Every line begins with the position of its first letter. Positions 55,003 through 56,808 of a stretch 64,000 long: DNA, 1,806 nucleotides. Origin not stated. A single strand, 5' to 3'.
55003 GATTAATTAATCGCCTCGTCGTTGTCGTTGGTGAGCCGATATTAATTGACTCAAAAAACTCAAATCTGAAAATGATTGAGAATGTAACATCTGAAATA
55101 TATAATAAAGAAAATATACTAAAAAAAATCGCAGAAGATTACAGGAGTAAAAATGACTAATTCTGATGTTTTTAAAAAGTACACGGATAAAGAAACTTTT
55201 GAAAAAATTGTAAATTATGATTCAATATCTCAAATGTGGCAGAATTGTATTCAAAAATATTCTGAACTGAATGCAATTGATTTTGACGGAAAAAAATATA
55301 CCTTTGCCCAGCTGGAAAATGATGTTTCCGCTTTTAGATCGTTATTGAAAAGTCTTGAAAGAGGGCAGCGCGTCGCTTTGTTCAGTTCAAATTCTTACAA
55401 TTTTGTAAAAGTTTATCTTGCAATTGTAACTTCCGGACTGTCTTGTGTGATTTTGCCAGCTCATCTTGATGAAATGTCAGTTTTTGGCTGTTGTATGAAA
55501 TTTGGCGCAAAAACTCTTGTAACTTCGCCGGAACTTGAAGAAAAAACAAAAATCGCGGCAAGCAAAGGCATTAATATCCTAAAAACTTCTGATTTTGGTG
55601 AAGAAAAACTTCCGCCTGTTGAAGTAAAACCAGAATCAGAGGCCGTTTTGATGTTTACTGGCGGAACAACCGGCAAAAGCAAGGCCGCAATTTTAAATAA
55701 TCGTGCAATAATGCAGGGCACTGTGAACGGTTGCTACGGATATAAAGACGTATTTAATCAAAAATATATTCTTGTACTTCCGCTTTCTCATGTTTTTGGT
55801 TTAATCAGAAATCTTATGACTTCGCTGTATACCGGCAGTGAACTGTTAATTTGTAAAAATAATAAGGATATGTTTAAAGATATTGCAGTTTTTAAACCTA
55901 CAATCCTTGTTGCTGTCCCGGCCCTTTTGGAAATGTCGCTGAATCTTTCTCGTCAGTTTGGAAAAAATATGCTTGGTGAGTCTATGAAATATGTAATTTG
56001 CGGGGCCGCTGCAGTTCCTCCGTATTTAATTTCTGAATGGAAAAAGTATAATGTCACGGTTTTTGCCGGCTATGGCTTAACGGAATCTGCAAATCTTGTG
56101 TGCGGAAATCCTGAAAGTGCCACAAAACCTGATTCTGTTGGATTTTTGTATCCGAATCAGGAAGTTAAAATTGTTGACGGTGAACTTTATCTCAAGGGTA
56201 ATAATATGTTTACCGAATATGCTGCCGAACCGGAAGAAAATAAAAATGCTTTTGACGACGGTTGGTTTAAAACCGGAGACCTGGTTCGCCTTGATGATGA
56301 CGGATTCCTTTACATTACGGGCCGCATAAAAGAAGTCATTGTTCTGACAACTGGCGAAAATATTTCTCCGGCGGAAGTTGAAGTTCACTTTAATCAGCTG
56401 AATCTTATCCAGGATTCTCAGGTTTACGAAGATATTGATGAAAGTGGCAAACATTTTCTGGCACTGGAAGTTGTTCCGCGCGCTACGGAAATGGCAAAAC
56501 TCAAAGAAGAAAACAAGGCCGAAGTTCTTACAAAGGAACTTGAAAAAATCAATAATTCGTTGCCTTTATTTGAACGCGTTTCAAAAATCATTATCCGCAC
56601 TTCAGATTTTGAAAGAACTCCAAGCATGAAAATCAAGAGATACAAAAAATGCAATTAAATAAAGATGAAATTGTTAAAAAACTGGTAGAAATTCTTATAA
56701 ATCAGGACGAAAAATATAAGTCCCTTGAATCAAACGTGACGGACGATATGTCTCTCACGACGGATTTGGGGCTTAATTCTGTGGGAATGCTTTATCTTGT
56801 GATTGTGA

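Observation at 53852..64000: Eleven-gene, translationally coupled lipid-acylation/salvage operon with no match to a pathway I recognise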

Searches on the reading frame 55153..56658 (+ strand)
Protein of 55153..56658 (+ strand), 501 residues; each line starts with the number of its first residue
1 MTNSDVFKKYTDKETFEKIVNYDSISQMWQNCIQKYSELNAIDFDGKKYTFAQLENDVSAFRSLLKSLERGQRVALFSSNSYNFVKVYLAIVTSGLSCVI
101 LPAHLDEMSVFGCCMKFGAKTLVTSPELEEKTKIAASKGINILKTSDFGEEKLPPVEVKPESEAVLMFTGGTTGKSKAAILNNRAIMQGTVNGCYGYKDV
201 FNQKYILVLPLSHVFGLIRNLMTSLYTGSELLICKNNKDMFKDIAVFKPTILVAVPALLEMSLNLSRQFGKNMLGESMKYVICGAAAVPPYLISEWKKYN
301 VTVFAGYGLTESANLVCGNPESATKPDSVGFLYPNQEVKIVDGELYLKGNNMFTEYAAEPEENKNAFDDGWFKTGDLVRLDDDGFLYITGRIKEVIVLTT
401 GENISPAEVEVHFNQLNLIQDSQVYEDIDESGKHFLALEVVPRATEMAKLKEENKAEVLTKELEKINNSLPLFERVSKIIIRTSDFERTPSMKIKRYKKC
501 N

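Call 3: search_protein_families(library=pfam, proteins=[window:55153-56658:+], max_evalue=0.01)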
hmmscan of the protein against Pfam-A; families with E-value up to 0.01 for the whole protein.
window:55153-56658:+ (501 aa): 2 families
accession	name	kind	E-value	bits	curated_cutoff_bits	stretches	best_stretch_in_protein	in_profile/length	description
PF00501.34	AMP-binding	-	6.7e-56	190.2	29.9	1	33-356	5-383/384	AMP-binding enzyme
PF23562.2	AMP-binding_C_3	-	1.1e-05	26.2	20.8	1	394-496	2-105/124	AMP-binding enzyme C-terminal domain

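Call 9: search_protein_families(library=ncbifam, proteins=[window:55153-56658:+], max_evalue=0.001)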
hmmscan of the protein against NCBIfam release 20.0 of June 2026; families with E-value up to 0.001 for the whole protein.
window:55153-56658:+ (501 aa): 96 families (the best 25 are shown)
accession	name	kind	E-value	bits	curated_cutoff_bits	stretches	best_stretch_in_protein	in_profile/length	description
NF004114.0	PRK05605.1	equivalog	2.3e-60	204.5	766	2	153-457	213-531/575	long-chain-fatty-acid--CoA ligase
NF004837.0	PRK06187.1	subfamily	1.3e-59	201.9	476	2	149-444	158-473/531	long-chain-fatty-acid--CoA ligase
TIGR01923.1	menE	equivalog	4.8e-58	197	330.15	1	50-430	1-385/442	o-succinylbenzoate--CoA ligase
NF052269.1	Staph_lig_FadD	equivalog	6.4e-51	173.2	650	1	44-425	23-425/499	long-chain-fatty-acid--CoA ligase FadD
NF002966.0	PRK03640.1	equivalog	2.2e-46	158.4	556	1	38-440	17-430/483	o-succinylbenzoate--CoA ligase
NF005307.0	PRK06839.1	equivalog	1.4e-45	155.9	748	1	45-426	24-426/496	o-succinylbenzoate--CoA ligase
NF006182.0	PRK08316.1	subfamily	1.9e-44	152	663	1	20-446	8-470/523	fatty acyl-CoA synthetase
NF005801.1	PRK07656.1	equivalog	3.3e-44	151.4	657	1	24-425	2-435/500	FadD3 family acyl-CoA ligase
NF005714.0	PRK07529.1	subfamily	2.1e-43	148.6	632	1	152-415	209-497/640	acyl-CoA synthetase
NF004511.1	PRK05852.1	equivalog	4.1e-43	147.8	650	1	52-450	33-461/505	FadD7 family fatty acid--CoA ligase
NF006523.0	PRK08974.1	equivalog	8.2e-43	146.4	884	2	157-441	202-502/561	long-chain-fatty-acid--CoA ligase FadD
NF006181.0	PRK08314.1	subfamily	1e-42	146.2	705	2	131-454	172-513/563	long-chain-fatty-acid--CoA ligase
NF006539.0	PRK09029.1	equivalog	3.3e-42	144.9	494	1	27-442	7-403/458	o-succinylbenzoate--CoA ligase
NF005702.0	PRK07514.1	subfamily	1.4e-39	135.9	558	1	37-425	18-432/506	malonyl-CoA synthase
TIGR03098.1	ligase_PEP_1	hypoth_equivalog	5.9e-38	130.6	592.35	2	127-496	129-511/517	acyl-CoA ligase (AMP-forming), exosortase A system-associated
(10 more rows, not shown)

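Call 11: find_homologous_proteins(query=window:55153-56658:+, max_evalue=1e-10)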
Query window:55153-56658:+ (501 aa): 6335 proteins with E <= 1e-10 among 8000 candidates; the best 120 are listed.
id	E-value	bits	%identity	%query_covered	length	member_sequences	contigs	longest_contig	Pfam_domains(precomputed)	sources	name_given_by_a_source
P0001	0.0e+0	1100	98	100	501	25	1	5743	PF00501.35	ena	-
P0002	6.2e-269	911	79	100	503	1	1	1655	PF00501.35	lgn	-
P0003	9.7e-266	900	77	100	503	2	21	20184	PF00501.35,PF23562.3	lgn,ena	-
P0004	1.4e-265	900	78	100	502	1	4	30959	PF00501.35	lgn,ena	-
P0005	1.8e-263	893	78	100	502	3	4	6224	PF00501.35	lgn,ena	-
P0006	3.2e-262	888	76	100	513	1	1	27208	PF00501.35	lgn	-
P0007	5.8e-250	848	73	100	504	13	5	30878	PF00501.35,PF23562.3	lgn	-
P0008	1.3e-237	807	70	100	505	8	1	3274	PF00501.35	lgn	-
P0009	6.2e-235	798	68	100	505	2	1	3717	PF00501.35,PF23562.3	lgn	-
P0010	2.4e-231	787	69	100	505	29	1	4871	PF00501.35,PF23562.3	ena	-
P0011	3.5e-223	760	65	100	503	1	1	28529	PF00501.35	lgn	-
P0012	1.3e-222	758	66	100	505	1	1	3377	PF00501.35,PF23562.3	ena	-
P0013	1.7e-222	757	66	100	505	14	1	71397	PF00501.35,PF23562.3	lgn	-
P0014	2.3e-217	741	63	100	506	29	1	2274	PF00501.35,PF23562.3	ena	-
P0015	2.3e-216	737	63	100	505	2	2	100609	PF00501.35,PF23562.3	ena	-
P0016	6.6e-216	736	63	100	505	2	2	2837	PF00501.35,PF23562.3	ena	-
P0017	7.9e-216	735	63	99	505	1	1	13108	PF00501.35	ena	-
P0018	1.6e-215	734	64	99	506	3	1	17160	PF00501.35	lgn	-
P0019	6.4e-215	732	64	100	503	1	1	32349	PF00501.35,PF23562.3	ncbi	-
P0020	6.7e-215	732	65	99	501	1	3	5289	PF00501.35,PF23562.3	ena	-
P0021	8.4e-214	729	63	100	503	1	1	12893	PF00501.35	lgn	-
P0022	8.3e-213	725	64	100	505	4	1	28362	PF00501.35,PF23562.3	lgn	-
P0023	2.6e-210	717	64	99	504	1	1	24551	PF00501.35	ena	-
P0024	2.0e-209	714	62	100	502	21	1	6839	PF00501.35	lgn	-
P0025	2.1e-209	714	63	99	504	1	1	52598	PF00501.35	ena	-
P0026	7.3e-209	712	61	100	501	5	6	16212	PF00501.35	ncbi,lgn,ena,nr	ncbi:MAG: AMP-binding protein [Treponema sp.]|nr:AMP-binding protein [Treponema sp.]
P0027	1.8e-208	711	63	99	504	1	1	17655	PF00501.35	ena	-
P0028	2.4e-208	711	63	99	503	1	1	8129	PF00501.35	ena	-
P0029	3.1e-207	707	64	99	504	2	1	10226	PF00501.35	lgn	-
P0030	3.5e-207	707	63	100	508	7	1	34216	PF00501.35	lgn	-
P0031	3.9e-207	707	63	100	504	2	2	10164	PF00501.35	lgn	-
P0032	9.5e-207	706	62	100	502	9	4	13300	PF00501.35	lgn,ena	-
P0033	9.6e-207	705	62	99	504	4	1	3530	PF00501.35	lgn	-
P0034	3.5e-206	704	62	99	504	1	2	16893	PF00501.35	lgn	-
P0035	3.7e-206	704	61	99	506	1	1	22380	PF00501.35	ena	-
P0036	4.1e-206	703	63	99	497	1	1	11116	PF00501.35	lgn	-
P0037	4.8e-206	703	63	99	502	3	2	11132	PF00501.35,PF23562.3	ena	-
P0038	1.5e-205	702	62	99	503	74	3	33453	PF00501.35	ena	-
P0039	2.2e-205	701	62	100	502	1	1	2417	PF00501.35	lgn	-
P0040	2.3e-205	701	63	100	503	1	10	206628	PF00501.35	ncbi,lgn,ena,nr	ncbi:MAG: acyl--CoA ligase [Ruminococcus sp.]|nr:acyl--CoA ligase [Ruminococcus sp.]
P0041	3.3e-205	700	63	99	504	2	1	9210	PF00501.35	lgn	-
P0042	5.6e-205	700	61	100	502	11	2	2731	PF00501.35,PF23562.3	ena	-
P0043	5.7e-205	700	62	99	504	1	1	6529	PF00501.35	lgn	-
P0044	6.1e-205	700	63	98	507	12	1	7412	PF00501.35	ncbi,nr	ncbi:MAG: acyl--CoA ligase [Clostridia bacterium]|nr:acyl--CoA ligase [Clostridia bacterium]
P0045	6.2e-205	700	61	100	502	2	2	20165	PF00501.35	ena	-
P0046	1.0e-204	699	62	99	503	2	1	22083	PF00501.35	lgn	-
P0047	1.4e-204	698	63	99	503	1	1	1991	PF00501.35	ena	-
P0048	1.6e-204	698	63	99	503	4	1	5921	PF00501.35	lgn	-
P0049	1.7e-204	698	61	99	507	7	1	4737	PF00501.35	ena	-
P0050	3.3e-204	697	62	99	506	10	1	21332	PF00501.35,PF23562.3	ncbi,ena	-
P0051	3.6e-204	697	62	99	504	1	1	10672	PF00501.35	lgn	-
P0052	6.8e-204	696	62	100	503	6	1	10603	PF00501.35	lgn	-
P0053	1.1e-203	695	63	100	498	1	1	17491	PF00501.35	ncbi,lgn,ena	-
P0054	1.4e-203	695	61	100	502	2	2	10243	PF00501.35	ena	-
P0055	1.5e-203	695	60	99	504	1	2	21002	PF00501.35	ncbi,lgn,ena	-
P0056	1.6e-203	695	62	99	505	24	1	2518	PF00501.35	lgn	-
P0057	3.9e-203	694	63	99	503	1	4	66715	PF00501.35,PF23562.3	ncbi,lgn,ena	-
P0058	1.1e-202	692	60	100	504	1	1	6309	PF00501.35,PF23562.3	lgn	-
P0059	1.5e-202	692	61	99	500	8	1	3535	PF00501.35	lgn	-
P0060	1.8e-202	691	62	99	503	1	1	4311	PF00501.35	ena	-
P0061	1.9e-202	691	62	99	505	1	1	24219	PF00501.35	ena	-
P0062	2.7e-202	691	61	100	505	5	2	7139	PF00501.35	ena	-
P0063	6.9e-202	689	60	100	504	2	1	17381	PF00501.35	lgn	-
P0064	7.5e-202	689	61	99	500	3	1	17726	PF00501.35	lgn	-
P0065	1.1e-201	689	62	99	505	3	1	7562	PF00501.35,PF23562.3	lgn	-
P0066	1.3e-201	689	60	99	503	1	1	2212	PF00501.35,PF23562.3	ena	-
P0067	1.8e-201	688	62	99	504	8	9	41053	PF00501.35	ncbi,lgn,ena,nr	ncbi:MAG: acyl--CoA ligase [Ruminococcus sp.]|nr:acyl--CoA ligase [Ruminococcus sp.]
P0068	2.2e-201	688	61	99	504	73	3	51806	PF00501.35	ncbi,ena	-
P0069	2.2e-201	688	62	99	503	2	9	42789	PF00501.35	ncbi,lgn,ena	-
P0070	3.5e-201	687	59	99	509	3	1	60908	PF00501.35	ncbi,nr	ncbi:MAG: AMP-binding protein [Lachnospiraceae bacterium]|nr:AMP-binding protein [Lachnospiraceae ba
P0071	3.8e-201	687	61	100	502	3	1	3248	PF00501.35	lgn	-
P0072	4.4e-201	687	61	100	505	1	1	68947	PF00501.35,PF23562.3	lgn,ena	-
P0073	4.6e-201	687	60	100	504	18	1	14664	PF00501.35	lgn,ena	-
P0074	4.7e-201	687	61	100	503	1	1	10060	PF00501.35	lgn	-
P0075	7.8e-201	686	61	100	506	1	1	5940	PF00501.35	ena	-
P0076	8.3e-201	686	60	99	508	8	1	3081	PF00501.35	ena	-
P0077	8.4e-201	686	59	99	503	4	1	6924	PF00501.35,PF23562.3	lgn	-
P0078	1.1e-200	685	61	100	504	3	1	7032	PF00501.35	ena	-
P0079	1.6e-200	685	62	99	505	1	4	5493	PF00501.35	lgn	-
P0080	1.8e-200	685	61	100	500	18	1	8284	PF00501.35,PF23562.3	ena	-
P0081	2.1e-200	685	61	99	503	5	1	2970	PF00501.35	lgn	-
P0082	2.3e-200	684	60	100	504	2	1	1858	PF00501.35,PF23562.3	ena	-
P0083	2.5e-200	684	60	99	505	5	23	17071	PF00501.35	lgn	-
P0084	2.6e-200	684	60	100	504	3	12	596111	PF00501.35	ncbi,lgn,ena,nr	ncbi:MAG: acyl--CoA ligase [Ruminococcus sp.]|nr:acyl--CoA ligase [Ruminococcus sp.]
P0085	3.2e-200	684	61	99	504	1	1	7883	PF00501.35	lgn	-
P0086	3.3e-200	684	62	99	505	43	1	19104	PF00501.35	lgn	-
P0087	3.5e-200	684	62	99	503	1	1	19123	PF00501.35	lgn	-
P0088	5.7e-200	683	60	99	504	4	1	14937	PF00501.35,PF23562.3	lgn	-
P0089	9.5e-200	682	61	99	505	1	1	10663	PF00501.35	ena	-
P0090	1.3e-199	682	61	99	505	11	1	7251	PF00501.35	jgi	jgi:long-chain acyl-CoA synthetase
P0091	1.3e-199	682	61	100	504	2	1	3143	PF00501.35,PF23562.3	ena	-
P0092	1.7e-199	682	61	98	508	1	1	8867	PF00501.35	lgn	-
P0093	1.9e-199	681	61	98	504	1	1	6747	PF00501.35,PF23562.3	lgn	-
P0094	2.0e-199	681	62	99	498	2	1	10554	PF00501.35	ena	-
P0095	2.3e-199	681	61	98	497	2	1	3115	PF00501.35,PF23562.3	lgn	-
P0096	2.6e-199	681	59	100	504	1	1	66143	PF00501.35,PF23562.3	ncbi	-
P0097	3.5e-199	681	61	100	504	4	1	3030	PF00501.35,PF23562.3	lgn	-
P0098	5.2e-199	680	60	99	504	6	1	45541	PF00501.35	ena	-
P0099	7.2e-199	680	61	100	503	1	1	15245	PF00501.35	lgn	-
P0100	1.0e-198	679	61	100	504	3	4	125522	PF00501.35,PF23562.3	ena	-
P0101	1.2e-198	679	61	99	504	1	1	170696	PF00501.35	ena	-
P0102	1.3e-198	679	61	99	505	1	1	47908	PF00501.35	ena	-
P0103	1.4e-198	679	62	99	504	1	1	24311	PF00501.35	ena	-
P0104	1.7e-198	678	61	100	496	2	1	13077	PF00501.35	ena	-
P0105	1.9e-198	678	60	100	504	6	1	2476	PF00501.35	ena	-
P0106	2.1e-198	678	60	99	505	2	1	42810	PF00501.35,PF23562.3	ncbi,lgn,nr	ncbi:MAG: class I adenylate-forming enzyme family protein [Clostridia bacterium]|nr:class I adenylat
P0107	2.1e-198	678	61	98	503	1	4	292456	PF00501.35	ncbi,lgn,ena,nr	ncbi:MAG: acyl--CoA ligase [Clostridia bacterium]|nr:acyl--CoA ligase [Clostridia bacterium]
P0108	2.8e-198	678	61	99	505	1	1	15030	PF00501.35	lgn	-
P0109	2.9e-198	678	61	99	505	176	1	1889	PF00501.35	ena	-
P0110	4.2e-198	677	60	100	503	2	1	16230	PF00501.35,PF23562.3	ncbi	-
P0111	5.6e-198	677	58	99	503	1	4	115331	PF00501.35,PF23562.3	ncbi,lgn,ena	-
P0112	6.2e-198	676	59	99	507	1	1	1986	PF00501.35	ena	-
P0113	6.4e-198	676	61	99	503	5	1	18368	PF00501.35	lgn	-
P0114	6.8e-198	676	61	99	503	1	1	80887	PF00501.35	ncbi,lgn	-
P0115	9.4e-198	676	60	100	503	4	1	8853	PF00501.35,PF23562.3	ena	-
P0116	9.5e-198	676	61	100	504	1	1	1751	PF00501.35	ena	-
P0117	9.9e-198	676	60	99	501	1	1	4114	PF00501.35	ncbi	-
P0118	1.0e-197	676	58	99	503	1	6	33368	PF00501.35,PF23562.3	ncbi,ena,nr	ncbi:MAG: AMP-binding protein [Oscillospiraceae bacterium]|nr:AMP-binding protein [Oscillospiraceae 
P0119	2.2e-197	675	60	99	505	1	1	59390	PF00501.35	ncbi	-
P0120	2.2e-197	675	61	99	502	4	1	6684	PF00501.35,PF23562.3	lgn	-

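Call 13: find_related_loci(query=A1, collection=genome_contigs, flank=10000)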
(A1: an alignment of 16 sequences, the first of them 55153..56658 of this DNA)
Query A1 (501 aa) in genome_contigs; peptide patterns used: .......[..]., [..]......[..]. (x = any residue, [..] = any of these).
600 stretches matched a pattern (row limit reached: there are more); 547 encode a relative of the query (tblastn E <= 1e-3); the best 80 are kept; 80 distinct loci.
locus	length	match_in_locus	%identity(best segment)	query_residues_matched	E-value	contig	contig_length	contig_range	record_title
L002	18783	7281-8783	96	1-501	0e+0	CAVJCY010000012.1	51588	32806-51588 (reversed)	bacterium isolate H07677-L1_cleanbin_000018 genome assembly, contig: Spades_H07677-L1_contig_230, whole genome shotgun s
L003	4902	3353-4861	67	1-501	0e+0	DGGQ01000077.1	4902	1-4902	MAG TPA_asm: Treponema sp. UBA3870 UBA3870_contig_606476, whole genome shotgun sequence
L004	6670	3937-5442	66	2-501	0e+0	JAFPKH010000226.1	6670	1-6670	MAG: Treponema sp. isolate RGIG1221 Dairy_cattle_Rumen-2__c1122489, whole genome shotgun sequence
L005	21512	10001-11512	63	1-501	0e+0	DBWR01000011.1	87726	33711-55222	MAG TPA_asm: Treponema sp. UBA1233 UBA1233_contig_6521, whole genome shotgun sequence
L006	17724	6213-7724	63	1-501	0e+0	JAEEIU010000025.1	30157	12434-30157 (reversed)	MAG: Treponema sp. isolate Tb.RUG.153 k141_4340684_flag=0_multi=22.0331_len=30157, whole genome shotgun sequence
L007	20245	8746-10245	64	2-501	0e+0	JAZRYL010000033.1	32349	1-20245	MAG: Clostridia bacterium isolate T1900044950_TA20190003.MAGScoT_cleanbin_000006 SGB_3589_k141_1866491, whole genome sho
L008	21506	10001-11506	63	1-500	0e+0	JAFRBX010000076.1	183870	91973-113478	MAG: Ruminococcus sp. isolate RGIG2355 Goat_Ileum-2__c255838, whole genome shotgun sequence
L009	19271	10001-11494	60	3-500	0e+0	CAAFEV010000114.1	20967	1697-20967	MAG TPA_asm: uncultured Oscillospiraceae bacterium, isolate HGM13030, WGS project CAAFEV010000000 data, contig: SRS11707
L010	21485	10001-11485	61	7-501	0e+0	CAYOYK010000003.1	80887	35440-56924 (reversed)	MAG TPA_asm: uncultured Oscillospiraceae bacterium isolate SRP192927_co1_1048 genome assembly, contig: NODE_295_length_8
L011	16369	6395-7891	59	3-501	0e+0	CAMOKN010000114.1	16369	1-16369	MAG: uncultured Clostridia bacterium isolate SRR873609_bin.45_metaWRAP_v1.3_MAG genome assembly, contig: ERZ1756109_1795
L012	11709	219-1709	58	5-501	0e+0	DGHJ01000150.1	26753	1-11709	MAG TPA_asm: Oscillospiraceae bacterium UBA3851 UBA3851_contig_487, whole genome shotgun sequence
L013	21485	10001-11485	61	7-498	0e+0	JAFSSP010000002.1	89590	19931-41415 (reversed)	MAG: Clostridia bacterium isolate RGIG3436 Goat_Rumen.Co__c170944, whole genome shotgun sequence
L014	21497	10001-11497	59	5-499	0e+0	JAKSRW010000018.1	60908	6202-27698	MAG: Lachnospiraceae bacterium isolate Horse_feces265 MAG265_18, whole genome shotgun sequence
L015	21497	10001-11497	62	5-500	0e+0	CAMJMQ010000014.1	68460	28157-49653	MAG: uncultured Clostridia bacterium isolate SRR12081300_bin.86_metaWRAP_v1.3_MAG genome assembly, contig: ERZ12289770.5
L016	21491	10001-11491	58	5-501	0e+0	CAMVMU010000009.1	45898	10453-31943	MAG TPA_asm: uncultured Oscillospiraceae bacterium isolate SRR8387719_bin.78_metaWRAP_v1.3_MAG genome assembly, contig:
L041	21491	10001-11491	58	7-500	0e+0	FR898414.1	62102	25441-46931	Acidiphilium sp. CAG:727 genomic scaffold, scf42, whole genome shotgun sequence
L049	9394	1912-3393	56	2-501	0e+0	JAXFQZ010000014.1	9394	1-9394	MAG: Candidatus Ornithospirochaeta sp. isolate SUG3676 k141_794221, whole genome shotgun sequence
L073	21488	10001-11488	59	1-500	0e+0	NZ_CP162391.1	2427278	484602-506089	Ruminococcus sp. JE7B6 chromosome, complete genome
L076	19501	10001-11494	55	2-498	0e+0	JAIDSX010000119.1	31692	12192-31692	MAG: Clostridia bacterium isolate SC0364_comb_8 SC0364_comb_8_contig_119, whole genome shotgun sequence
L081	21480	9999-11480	55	1-496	0e+0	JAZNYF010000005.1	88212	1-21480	MAG: Christensenellaceae bacterium isolate T1900044777_TS20190243.MAGScoT_cleanbin_000025 SGB_2497_k141_426144, whole ge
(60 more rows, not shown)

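Call 19: search_protein_families(library=pfam, proteins=[L073:6727-8700:+, L073:11739-12155:+, L073:5589-6647:-, L073:17801-18460:-, L073:18450-18884:-, L073:19268-20548:-], max_evalue=0.01)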
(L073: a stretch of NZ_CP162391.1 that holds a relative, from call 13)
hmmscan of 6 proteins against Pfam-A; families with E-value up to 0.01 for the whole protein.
L073:6727-8700:+ (657 aa): 2 families
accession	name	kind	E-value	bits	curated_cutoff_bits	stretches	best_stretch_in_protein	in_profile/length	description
PF00501.34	AMP-binding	-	4e-38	131.7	29.9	1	72-423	20-379/384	AMP-binding enzyme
PF00550.31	PP-binding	-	1.2e-07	32.3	20.8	1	589-653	3-67/67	Phosphopantetheine attachment site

L073:11739-12155:+ (138 aa): 1 family
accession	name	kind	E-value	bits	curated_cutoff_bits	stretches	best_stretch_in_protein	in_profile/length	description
PF04970.19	LRAT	-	8.8e-16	58.7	24.3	1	7-118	2-119/120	Lecithin retinol acyltransferase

L073:5589-6647:- (352 aa): 1 family
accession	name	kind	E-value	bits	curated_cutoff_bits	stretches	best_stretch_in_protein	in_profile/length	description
PF02517.21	Rce1-like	-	3.6e-20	72.5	22.4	1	159-244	4-92/93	Type II CAAX prenyl endopeptidase Rce1-like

L073:17801-18460:- (219 aa): 5 families
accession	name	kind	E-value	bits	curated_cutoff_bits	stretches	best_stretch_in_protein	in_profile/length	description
PF04542.20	Sigma70_r2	-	1.1e-14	54.4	24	1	8-74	2-68/71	Sigma-70 region 2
PF04545.22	Sigma70_r4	-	2.4e-13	49.8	24.1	1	166-214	1-49/50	Sigma-70, region 4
PF08281.18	Sigma70_r4_2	-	2.7e-08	33.8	25.7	1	161-202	2-43/54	Sigma-70, region 4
PF04539.22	Sigma70_r3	-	1.1e-05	25.9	25.3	1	85-144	1-60/78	Sigma-70 region 3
PF01381.28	HTH_3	-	0.0031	17.9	23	0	187-207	11-31/55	Helix-turn-helix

L073:18450-18884:- (144 aa): 2 families
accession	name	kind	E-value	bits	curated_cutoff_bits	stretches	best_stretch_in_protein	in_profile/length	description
PF13581.12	HATPase_c_2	-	1.8e-19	70.4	27.4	1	11-138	1-127/127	Histidine kinase-like ATPase domain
PF02518.31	HATPase_c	-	1.5e-15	58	26.4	1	40-137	4-106/111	Histidine kinase-, DNA gyrase B-, and HSP90-like ATPase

L073:19268-20548:- (426 aa): 3 families
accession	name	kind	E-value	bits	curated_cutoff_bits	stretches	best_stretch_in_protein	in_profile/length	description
PF02875.26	Mur_ligase_C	-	3.3e-20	73.6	28.4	1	294-413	2-126/127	Mur ligase, glutamate ligase domain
PF08245.18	Mur_ligase_M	-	1.6e-16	61.3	24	1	45-266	1-200/200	Mur ligase middle domain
PF09954.14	DUF2188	-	0.0073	16.9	22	0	375-410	13-49/62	Uncharacterized protein conserved in bacteria (DUF2188)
